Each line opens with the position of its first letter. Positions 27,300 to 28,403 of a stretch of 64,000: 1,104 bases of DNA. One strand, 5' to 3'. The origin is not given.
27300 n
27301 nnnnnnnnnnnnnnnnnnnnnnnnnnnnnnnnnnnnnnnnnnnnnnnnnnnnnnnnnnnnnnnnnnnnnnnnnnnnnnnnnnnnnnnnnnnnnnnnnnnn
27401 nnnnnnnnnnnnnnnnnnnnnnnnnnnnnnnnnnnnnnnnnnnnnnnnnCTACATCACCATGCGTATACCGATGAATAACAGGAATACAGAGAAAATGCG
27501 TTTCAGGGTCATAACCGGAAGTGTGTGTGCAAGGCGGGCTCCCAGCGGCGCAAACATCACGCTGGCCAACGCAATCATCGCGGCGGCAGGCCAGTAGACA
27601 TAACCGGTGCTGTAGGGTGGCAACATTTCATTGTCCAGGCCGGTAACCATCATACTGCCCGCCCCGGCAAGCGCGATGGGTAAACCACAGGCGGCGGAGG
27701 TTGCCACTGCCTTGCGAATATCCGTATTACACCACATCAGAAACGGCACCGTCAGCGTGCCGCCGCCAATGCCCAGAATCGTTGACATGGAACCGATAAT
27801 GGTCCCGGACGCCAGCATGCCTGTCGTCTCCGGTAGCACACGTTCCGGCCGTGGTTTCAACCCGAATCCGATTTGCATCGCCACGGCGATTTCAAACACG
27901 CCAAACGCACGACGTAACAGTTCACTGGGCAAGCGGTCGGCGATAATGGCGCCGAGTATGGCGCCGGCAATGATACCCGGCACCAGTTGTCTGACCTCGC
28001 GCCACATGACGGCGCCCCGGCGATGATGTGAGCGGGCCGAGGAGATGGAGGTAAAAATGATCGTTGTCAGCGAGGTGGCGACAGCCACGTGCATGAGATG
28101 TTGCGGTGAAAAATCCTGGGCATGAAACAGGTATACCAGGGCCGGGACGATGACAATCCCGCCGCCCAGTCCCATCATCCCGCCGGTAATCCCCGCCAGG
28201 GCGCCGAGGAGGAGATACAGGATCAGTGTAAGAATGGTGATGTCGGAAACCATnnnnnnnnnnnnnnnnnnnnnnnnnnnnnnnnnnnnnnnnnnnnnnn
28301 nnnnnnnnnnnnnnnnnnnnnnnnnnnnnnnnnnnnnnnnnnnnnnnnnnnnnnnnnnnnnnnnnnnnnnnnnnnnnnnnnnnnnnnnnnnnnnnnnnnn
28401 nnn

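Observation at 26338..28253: Compact four-gene operon: TauE/SafE exporter, cereblon-like CULT domain, YjbQ and DUF427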

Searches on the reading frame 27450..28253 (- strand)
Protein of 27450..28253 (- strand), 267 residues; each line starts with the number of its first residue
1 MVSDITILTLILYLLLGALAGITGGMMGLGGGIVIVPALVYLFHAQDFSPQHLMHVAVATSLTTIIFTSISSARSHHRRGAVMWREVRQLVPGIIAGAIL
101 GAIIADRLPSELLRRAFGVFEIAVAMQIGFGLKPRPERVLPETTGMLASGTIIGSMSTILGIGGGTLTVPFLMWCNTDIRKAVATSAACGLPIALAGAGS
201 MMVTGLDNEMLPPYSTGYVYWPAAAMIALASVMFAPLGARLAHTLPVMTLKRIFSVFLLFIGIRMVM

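Call 3: search_protein_families(library=pfam, proteins=[window:27450-28253:-], max_evalue=0.1)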
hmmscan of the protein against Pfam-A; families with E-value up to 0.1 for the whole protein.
window:27450-28253:- (267 aa): 1 family
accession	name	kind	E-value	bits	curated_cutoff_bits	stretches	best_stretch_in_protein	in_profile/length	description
PF01925.25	TauE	-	7.6e-59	199.7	32.6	1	13-265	1-237/237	Sulfite exporter TauE/SafE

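Call 4: search_protein_families(library=ncbifam, proteins=[window:27450-28253:-], max_evalue=0.1)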
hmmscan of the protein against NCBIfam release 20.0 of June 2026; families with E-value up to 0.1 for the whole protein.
window:27450-28253:- (267 aa): 2 families
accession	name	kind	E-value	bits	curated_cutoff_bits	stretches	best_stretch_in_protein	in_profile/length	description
NF040961.1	MamO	equivalog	6.8e-17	61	800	2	7-126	367-479/648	magnetosome protein MamO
NF007909.0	PRK10621.1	equivalog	8.2e-06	25.3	383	1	9-195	11-192/266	hypothetical protein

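Call 36: find_homologous_proteins(query=window:27450-28253:-, max_evalue=1e-20)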
Query window:27450-28253:- (267 aa): 6569 proteins with E <= 1e-20 among 8000 candidates; the best 120 are listed.
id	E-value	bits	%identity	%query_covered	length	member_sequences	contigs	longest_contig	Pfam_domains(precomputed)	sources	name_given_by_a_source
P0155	2.4e-157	540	96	100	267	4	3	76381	PF01925.26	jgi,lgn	-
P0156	6.5e-117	408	73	100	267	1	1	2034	PF01925.26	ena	-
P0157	1.0e-114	400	71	100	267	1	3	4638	PF01925.26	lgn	-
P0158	1.7e-114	400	73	100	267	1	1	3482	PF01925.26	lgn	-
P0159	1.5e-111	390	68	100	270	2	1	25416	PF01925.26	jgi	-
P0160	5.6e-105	369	66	100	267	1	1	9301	PF01925.26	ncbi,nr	ncbi:MAG: sulfite exporter TauE/SafE family protein [Thiotrichales bacterium]|nr:sulfite exporter Ta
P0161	5.0e-104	365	64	100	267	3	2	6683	PF01925.26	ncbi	-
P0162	1.4e-100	354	64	99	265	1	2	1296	PF01925.26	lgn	-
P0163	4.3e-99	349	66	97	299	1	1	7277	PF01925.26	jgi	jgi:uncharacterized membrane protein YfcA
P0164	6.6e-99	349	62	86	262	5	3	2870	PF01925.26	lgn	-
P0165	6.9e-99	349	63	99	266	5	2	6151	PF01925.26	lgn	-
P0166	7.6e-99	348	65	100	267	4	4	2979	PF01925.26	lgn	-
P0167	7.7e-99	348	64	99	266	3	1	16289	PF01925.26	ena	-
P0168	1.6e-98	347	62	100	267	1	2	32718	PF01925.26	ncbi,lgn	-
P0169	2.0e-98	347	64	99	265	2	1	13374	PF01925.26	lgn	-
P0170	3.5e-98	346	63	99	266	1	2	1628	PF01925.26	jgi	jgi:uncharacterized protein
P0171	4.6e-98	346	63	87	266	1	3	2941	PF01925.26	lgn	-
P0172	5.7e-98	346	63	100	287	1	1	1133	PF01925.26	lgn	-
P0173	5.9e-98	346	63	87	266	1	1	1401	PF01925.26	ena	-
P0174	1.5e-97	344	64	87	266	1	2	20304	PF01925.26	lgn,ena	-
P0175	2.2e-97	344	65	100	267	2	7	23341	PF01925.26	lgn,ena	-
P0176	2.8e-97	343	62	88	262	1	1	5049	PF01925.26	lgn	-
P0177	5.0e-97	343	62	99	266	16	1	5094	PF01925.26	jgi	-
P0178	5.1e-97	342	63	99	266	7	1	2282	PF01925.26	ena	-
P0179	5.7e-97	342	64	99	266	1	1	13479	PF01925.26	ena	-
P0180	7.8e-97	342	64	88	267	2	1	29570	PF01925.26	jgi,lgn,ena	-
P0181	1.2e-96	341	64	97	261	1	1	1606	PF01925.26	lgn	-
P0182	1.5e-96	341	64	87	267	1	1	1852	PF01925.26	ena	-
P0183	2.5e-96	340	64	99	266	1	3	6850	PF01925.26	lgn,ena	-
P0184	4.6e-96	339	64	99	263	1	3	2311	PF01925.26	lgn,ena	-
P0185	5.5e-96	339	65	87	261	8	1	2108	PF01925.26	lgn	-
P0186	7.0e-96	339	64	99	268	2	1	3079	PF01925.26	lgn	-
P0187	9.1e-96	338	64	99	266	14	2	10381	PF01925.26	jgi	jgi:uncharacterized protein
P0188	1.4e-95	338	65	100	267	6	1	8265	PF01925.26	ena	-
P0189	1.7e-95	338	62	99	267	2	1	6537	PF01925.26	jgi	jgi:uncharacterized protein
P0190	1.8e-95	337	65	96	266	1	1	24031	PF01925.26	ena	-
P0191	3.8e-95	336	60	86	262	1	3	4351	PF01925.26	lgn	-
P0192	3.8e-95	336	61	99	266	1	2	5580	PF01925.26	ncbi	ncbi:MAG: sulfite exporter TauE/SafE family protein [Gammaproteobacteria bacterium]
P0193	4.7e-95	336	61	97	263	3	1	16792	PF01925.26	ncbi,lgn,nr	ncbi:MAG: sulfite exporter TauE/SafE family protein [Gammaproteobacteria bacterium]|nr:sulfite expor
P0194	8.7e-95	335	62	99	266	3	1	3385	PF01925.26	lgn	-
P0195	9.4e-95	335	62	99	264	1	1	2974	PF01925.26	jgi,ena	-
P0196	1.9e-94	334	59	87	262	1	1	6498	PF01925.26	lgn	-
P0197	4.6e-94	333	65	97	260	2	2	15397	PF01925.26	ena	-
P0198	4.6e-94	333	60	97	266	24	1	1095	PF01925.26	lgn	-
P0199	7.5e-94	332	61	100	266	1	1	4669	PF01925.26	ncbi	-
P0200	1.1e-93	332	61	87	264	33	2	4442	PF01925.26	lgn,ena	-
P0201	2.0e-93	331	60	100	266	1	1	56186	PF01925.26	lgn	-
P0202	2.1e-93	331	60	87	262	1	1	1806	PF01925.26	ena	-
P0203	2.3e-93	331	59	99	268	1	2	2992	PF01925.26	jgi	jgi:uncharacterized protein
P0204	2.5e-93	330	60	97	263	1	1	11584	PF01925.26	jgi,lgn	jgi:hypothetical protein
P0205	2.5e-93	330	62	97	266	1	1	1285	PF01925.26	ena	-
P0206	2.6e-93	330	61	97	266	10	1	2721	PF01925.26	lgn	-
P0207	5.6e-93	329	59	97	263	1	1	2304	PF01925.26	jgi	-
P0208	8.4e-93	329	62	87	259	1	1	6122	PF01925.26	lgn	-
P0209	9.4e-93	329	61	87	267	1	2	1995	PF01925.26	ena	-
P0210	9.4e-93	329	59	97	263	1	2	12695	PF01925.26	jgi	jgi:uncharacterized membrane protein YfcA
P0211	1.2e-92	328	63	92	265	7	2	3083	PF01925.26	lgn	-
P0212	1.3e-92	328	59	87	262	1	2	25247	PF01925.26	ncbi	-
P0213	1.5e-92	328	60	97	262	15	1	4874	PF01925.26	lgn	-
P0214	2.1e-92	327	61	97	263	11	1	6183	PF01925.26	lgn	-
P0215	2.6e-92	327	62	87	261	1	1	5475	PF01925.26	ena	-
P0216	4.5e-92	326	60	97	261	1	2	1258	PF01925.26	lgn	-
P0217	6.5e-92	326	60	96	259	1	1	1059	PF01925.26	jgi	-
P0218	6.6e-92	326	61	99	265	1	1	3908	PF01925.26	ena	-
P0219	6.8e-92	326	60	97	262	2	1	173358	PF01925.26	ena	-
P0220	1.1e-91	325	61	96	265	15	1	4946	PF01925.26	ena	-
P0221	1.1e-91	325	59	97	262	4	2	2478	PF01925.26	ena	-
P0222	1.1e-91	325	60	96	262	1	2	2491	PF01925.26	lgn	-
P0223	1.3e-91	325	63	88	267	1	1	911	PF01925.26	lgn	-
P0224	1.3e-91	325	62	88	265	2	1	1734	PF01925.26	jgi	jgi:uncharacterized protein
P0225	1.4e-91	325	57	100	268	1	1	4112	PF01925.26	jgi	jgi:hypothetical protein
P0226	1.5e-91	325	61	97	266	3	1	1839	PF01925.26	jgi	-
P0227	1.8e-91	324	59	97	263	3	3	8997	PF01925.26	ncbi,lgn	-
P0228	1.9e-91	324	59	99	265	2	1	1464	PF01925.26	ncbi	-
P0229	2.2e-91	324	61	96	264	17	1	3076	PF01925.26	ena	-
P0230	2.3e-91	324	57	100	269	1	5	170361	PF01925.26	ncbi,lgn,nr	ncbi:MAG: sulfite exporter TauE/SafE family protein [Proteobacteria bacterium]|nr:sulfite exporter T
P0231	2.5e-91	324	60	87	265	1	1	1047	PF01925.26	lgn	-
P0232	3.5e-91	323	63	96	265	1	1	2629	PF01925.26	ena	-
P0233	3.8e-91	323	62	100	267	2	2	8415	PF01925.26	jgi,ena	jgi:hypothetical protein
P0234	4.4e-91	323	59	100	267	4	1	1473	PF01925.26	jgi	jgi:hypothetical protein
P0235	4.5e-91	323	63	87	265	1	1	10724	PF01925.26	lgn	-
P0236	5.4e-91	323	59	97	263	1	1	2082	PF01925.26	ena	-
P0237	5.4e-91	323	60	80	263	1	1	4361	PF01925.26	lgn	-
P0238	5.6e-91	323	60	100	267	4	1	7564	PF01925.26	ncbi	-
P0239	5.9e-91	323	60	100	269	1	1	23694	PF01925.26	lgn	-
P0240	6.2e-91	323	61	96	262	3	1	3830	PF01925.26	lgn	-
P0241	6.8e-91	322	60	100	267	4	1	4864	PF01925.26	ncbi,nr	ncbi:MAG: sulfite exporter TauE/SafE family protein [Gammaproteobacteria bacterium]|nr:sulfite expor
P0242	8.3e-91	322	60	96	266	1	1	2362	PF01925.26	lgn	-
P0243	1.3e-90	321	58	94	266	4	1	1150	PF01925.26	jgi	jgi:hypothetical protein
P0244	1.5e-90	321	60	94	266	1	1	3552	PF01925.26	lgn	-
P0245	1.7e-90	321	60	99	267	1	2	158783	PF01925.26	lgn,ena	-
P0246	1.8e-90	321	58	87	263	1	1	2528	PF01925.26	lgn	-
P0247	2.4e-90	321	60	94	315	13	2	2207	PF01925.26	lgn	-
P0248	2.7e-90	320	61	96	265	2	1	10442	PF01925.26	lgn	-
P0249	3.3e-90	320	60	97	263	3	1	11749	PF01925.26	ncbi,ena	-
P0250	3.8e-90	320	60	94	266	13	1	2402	PF01925.26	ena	-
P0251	4.7e-90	320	57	87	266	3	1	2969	PF01925.26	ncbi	-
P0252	4.9e-90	320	60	81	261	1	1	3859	PF01925.26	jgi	jgi:uncharacterized membrane protein YfcA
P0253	5.2e-90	320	59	98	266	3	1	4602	PF01925.26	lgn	-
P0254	5.8e-90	319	60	96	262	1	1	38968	PF01925.26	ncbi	-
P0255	6.9e-90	319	59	88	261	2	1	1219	PF01925.26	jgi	jgi:uncharacterized membrane protein YfcA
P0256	7.3e-90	319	58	94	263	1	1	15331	PF01925.26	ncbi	-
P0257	8.9e-90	319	60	97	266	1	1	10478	PF01925.26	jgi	-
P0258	8.9e-90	319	57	100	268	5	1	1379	PF01925.26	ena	-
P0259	1.1e-89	318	60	97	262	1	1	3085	PF01925.26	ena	-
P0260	1.3e-89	318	56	97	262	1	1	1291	PF01925.26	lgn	-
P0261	1.4e-89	318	57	87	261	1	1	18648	PF01925.26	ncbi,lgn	-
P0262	1.8e-89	318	59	94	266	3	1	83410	PF01925.26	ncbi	-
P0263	1.9e-89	318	57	99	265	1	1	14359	PF01925.26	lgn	-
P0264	2.0e-89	318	61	96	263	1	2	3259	PF01925.26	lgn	-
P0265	2.0e-89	318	59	94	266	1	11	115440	PF01925.26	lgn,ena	-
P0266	2.2e-89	318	59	94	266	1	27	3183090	PF01925.26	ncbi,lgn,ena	ncbi:MAG: sulfite exporter TauE/SafE family protein [Candidatus Competibacter sp.]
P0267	2.2e-89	317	58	97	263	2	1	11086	PF01925.26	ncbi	-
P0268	2.2e-89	317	57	97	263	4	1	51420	PF01925.26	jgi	-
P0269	2.3e-89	317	58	97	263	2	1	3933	PF01925.26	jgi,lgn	-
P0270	2.4e-89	317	63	94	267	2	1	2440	PF01925.26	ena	-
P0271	2.5e-89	317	58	96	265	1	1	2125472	PF01925.26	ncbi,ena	-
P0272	2.6e-89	317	58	98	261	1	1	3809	PF01925.26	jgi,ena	-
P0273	2.7e-89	317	59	85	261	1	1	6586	PF01925.26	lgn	-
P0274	2.8e-89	317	59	96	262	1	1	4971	PF01925.26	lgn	-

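Call 37: find_encoding_contigs(protein=P0266, flank=5000, max_places=2)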
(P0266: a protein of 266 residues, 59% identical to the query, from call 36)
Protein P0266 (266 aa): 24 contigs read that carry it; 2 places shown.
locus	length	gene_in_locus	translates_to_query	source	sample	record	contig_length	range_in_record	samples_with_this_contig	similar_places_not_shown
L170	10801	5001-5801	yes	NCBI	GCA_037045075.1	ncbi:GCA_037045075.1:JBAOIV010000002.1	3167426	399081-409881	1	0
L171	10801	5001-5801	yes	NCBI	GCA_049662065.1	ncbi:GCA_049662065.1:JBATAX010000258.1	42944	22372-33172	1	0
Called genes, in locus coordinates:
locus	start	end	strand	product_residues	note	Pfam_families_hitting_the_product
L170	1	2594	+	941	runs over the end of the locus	PF02463:SMC_N (faint), PF13191:AAA_16 (faint), PF13401:AAA_22 (faint), PF13476:AAA_23 (faint), PF13555:AAA_29 (faint), PF17760:UvrA_inter, PF17755:UvrA_DNA-bind, PF00005:ABC_tran (weak)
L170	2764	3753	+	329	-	PF00291:PALP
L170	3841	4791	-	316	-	PF01073:3Beta_HSD, PF01370:Epimerase, PF04321:RmlD_sub_bind (weak), PF05368:NmrA, PF07993:NAD_binding_4 (faint), PF13460:NAD_binding_10, PF16363:GDP_Man_Dehyd (weak)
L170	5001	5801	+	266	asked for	PF01925:TauE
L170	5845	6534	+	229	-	PF04474:DUF554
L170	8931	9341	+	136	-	-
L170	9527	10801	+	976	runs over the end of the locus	PF07520:SrfB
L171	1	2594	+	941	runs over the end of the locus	PF02463:SMC_N (faint), PF13191:AAA_16 (faint), PF13401:AAA_22 (faint), PF13476:AAA_23 (faint), PF13555:AAA_29 (faint), PF17760:UvrA_inter, PF17755:UvrA_DNA-bind, PF00005:ABC_tran (weak)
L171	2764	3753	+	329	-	PF00291:PALP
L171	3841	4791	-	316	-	PF01073:3Beta_HSD, PF01370:Epimerase, PF04321:RmlD_sub_bind (weak), PF05368:NmrA, PF07993:NAD_binding_4 (faint), PF13460:NAD_binding_10, PF16363:GDP_Man_Dehyd (weak)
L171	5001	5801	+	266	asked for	PF01925:TauE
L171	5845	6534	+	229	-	PF04474:DUF554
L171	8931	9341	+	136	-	-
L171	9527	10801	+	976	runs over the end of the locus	PF07520:SrfB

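Call 38: find_encoding_contigs(protein=P0230, flank=5000, max_places=2)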
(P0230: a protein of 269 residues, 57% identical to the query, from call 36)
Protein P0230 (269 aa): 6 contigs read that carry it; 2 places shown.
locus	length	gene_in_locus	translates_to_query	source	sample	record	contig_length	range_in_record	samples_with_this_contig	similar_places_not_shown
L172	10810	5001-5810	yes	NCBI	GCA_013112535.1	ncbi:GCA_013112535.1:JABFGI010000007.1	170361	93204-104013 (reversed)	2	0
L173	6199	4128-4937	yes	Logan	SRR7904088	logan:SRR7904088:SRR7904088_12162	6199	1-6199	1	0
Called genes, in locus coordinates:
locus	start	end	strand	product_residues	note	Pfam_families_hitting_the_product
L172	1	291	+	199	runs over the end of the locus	-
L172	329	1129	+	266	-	PF02673:BacA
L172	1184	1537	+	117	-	PF13599:Pentapeptide_4 (weak), PF13576:Pentapeptide_3 (weak), PF00805:Pentapeptide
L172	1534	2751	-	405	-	PF01743:PolyA_pol, PF12627:PolyA_pol_RNAbd, PF01966:HD (weak)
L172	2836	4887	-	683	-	PF00760:Cucumo_coat (weak), PF14718:SLT_L, PF01464:SLT, PF27553:SLT_superhelical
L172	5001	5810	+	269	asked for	PF01925:TauE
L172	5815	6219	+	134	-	PF03226:Yippee-Mis18 (weak)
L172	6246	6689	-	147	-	-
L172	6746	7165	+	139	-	PF01894:YjbQ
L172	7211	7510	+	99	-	PF04248:NTP_transf_9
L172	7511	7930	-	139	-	PF04940:BLUF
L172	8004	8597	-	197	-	-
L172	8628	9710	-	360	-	PF00762:Ferrochelatase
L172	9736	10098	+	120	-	PF07883:Cupin_2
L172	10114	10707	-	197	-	-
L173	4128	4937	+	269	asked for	PF01925:TauE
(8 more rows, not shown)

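Call 39: find_encoding_contigs(protein=P0271, flank=5000, max_places=2)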
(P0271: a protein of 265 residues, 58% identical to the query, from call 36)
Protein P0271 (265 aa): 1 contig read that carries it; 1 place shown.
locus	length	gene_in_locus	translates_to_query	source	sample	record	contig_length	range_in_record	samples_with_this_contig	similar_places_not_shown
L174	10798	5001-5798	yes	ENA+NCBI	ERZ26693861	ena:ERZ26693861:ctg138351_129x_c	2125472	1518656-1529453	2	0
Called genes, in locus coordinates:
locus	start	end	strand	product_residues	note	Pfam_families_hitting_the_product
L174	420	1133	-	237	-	PF01168:Ala_racemase_N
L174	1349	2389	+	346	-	PF00437:T2SSE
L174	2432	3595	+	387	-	PF00437:T2SSE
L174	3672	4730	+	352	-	PF00437:T2SSE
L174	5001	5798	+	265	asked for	PF01925:TauE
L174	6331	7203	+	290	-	PF26109:WHD_BrxR, PF13280:WYL, PF26107:BrxR_CTD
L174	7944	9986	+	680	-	PF19310:TOP_N, PF01432:Peptidase_M3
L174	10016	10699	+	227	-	PF08239:SH3_3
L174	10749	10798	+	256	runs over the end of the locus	PF03372:Exo_endo_phos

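Call 40: find_encoding_contigs(protein=P0219, flank=5000, max_places=2)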
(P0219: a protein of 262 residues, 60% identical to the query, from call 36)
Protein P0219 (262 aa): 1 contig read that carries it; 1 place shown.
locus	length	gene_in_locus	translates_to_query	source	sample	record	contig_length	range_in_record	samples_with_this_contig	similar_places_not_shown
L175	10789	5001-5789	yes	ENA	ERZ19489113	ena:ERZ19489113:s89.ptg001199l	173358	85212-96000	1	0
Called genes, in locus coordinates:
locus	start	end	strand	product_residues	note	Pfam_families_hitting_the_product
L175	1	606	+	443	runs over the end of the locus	PF01523:PmbA_TldD_1st, PF19290:PmbA_TldD_2nd, PF19289:PmbA_TldD_3rd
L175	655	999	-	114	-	PF13650:Asp_protease_2, PF13975:gag-asp_proteas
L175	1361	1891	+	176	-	-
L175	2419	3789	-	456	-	PF04055:Radical_SAM, PF13353:Fer4_12 (weak)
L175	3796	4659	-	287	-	PF04784:DUF547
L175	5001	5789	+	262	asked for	PF01925:TauE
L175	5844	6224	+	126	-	PF01894:YjbQ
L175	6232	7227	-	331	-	PF00762:Ferrochelatase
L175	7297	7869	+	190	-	PF14803:Zn_ribbon_Nudix, PF00293:NUDIX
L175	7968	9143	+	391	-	PF00155:Aminotran_1_2, PF00266:Aminotran_5, PF01041:DegT_DnrJ_EryC1 (weak), PF01212:Beta_elim_lyase (weak)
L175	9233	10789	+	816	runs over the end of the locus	-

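Call 43: find_encoding_contigs(protein=P0159, flank=5000, max_places=1)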
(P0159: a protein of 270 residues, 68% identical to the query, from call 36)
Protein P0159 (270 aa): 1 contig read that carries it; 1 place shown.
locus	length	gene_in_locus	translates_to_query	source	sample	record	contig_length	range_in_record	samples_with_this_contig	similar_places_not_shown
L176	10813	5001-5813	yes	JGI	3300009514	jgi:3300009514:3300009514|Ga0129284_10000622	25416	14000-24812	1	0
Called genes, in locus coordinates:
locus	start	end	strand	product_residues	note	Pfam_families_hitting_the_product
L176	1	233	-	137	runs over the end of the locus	PF02381:MraZ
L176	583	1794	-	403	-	PF01743:PolyA_pol, PF12627:PolyA_pol_RNAbd, PF01966:HD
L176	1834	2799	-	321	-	PF01073:3Beta_HSD, PF01370:Epimerase, PF03435:Sacchrp_dh_NADP (weak), PF05368:NmrA, PF13460:NAD_binding_10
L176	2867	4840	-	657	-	PF07719:TPR_2 (faint), PF14718:SLT_L, PF01464:SLT, PF27553:SLT_superhelical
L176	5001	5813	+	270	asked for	PF01925:TauE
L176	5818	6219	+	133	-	-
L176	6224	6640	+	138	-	PF01894:YjbQ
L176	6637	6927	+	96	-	PF04248:NTP_transf_9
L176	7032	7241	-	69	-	PF00313:CSD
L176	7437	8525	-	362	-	PF00762:Ferrochelatase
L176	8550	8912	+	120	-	PF00190:Cupin_1, PF02311:AraC_binding (weak), PF07883:Cupin_2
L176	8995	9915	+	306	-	-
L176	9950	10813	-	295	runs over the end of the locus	PF01435:Peptidase_M48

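Call 44: find_encoding_contigs(protein=P0245, flank=5000, max_places=1)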
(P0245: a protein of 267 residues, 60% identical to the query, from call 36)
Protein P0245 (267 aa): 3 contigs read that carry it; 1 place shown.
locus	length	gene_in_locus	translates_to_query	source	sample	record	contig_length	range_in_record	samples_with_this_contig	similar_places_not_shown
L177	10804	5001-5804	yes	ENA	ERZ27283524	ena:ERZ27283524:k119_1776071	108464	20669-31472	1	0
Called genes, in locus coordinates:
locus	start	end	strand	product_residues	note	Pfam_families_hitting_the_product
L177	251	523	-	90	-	PF01169:GDT1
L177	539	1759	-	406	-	PF01743:PolyA_pol, PF12627:PolyA_pol_RNAbd, PF01966:HD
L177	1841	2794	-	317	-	PF01073:3Beta_HSD, PF01370:Epimerase, PF03435:Sacchrp_dh_NADP (weak), PF05368:NmrA, PF13460:NAD_binding_10, PF16363:GDP_Man_Dehyd (faint), PF07993:NAD_binding_4 (weak)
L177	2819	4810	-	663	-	PF00760:Cucumo_coat, PF14718:SLT_L, PF01464:SLT, PF27553:SLT_superhelical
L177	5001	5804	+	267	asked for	PF01925:TauE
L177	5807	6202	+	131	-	-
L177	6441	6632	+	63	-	PF01894:YjbQ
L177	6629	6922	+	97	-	PF04248:NTP_transf_9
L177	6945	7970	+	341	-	PF01590:GAF (weak), PF00990:GGDEF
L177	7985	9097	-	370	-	PF00762:Ferrochelatase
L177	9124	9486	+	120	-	PF00190:Cupin_1 (weak), PF01050:MannoseP_isomer (weak), PF02311:AraC_binding (weak), PF07883:Cupin_2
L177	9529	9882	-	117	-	-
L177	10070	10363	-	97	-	-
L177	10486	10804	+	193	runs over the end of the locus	PF14803:Zn_ribbon_Nudix, PF00293:NUDIX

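Call 45: find_encoding_contigs(protein=P0262, flank=5000, max_places=1)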
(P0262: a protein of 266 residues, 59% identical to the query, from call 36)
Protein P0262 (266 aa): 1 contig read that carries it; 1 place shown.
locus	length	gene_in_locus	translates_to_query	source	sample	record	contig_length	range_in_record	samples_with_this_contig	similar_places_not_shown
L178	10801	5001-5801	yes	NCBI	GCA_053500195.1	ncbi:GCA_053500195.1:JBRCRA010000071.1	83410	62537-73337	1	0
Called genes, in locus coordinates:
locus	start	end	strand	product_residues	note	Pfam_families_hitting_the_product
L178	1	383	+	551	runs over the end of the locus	PF10082:BBP2_2 (faint)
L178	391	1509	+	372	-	PF13191:AAA_16, PF09848:SLFN-g3_helicase (faint), PF13245:AAA_19 (faint), PF13401:AAA_22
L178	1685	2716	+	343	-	PF01145:Band_7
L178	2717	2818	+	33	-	-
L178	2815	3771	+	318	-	PF01145:Band_7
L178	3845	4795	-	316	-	PF01073:3Beta_HSD, PF01370:Epimerase, PF04321:RmlD_sub_bind (weak), PF05368:NmrA, PF07993:NAD_binding_4 (faint), PF13460:NAD_binding_10, PF16363:GDP_Man_Dehyd (weak)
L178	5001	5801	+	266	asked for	PF01925:TauE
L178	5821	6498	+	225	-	PF04474:DUF554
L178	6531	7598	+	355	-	PF25919:BSH_CusB (faint), PF25917:BSH_RND, PF25973:BSH_CzcB, PF25944:Beta-barrel_RND, PF25954:Beta-barrel_RND_2, PF25975:CzcB_C (weak), PF25989:YknX_C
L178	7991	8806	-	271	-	PF04116:FA_hydroxylase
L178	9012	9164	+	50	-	PF14076:DUF4258 (weak)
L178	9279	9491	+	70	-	PF10049:DUF2283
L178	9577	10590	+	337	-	PF00490:ALAD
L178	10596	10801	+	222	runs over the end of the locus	-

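Call 71: search_protein_families(library=padloc, proteins=[window:27450-28253:-], max_evalue=0.01)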
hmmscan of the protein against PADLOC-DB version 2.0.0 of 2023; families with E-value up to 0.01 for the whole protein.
window:27450-28253:- (267 aa): 0 families
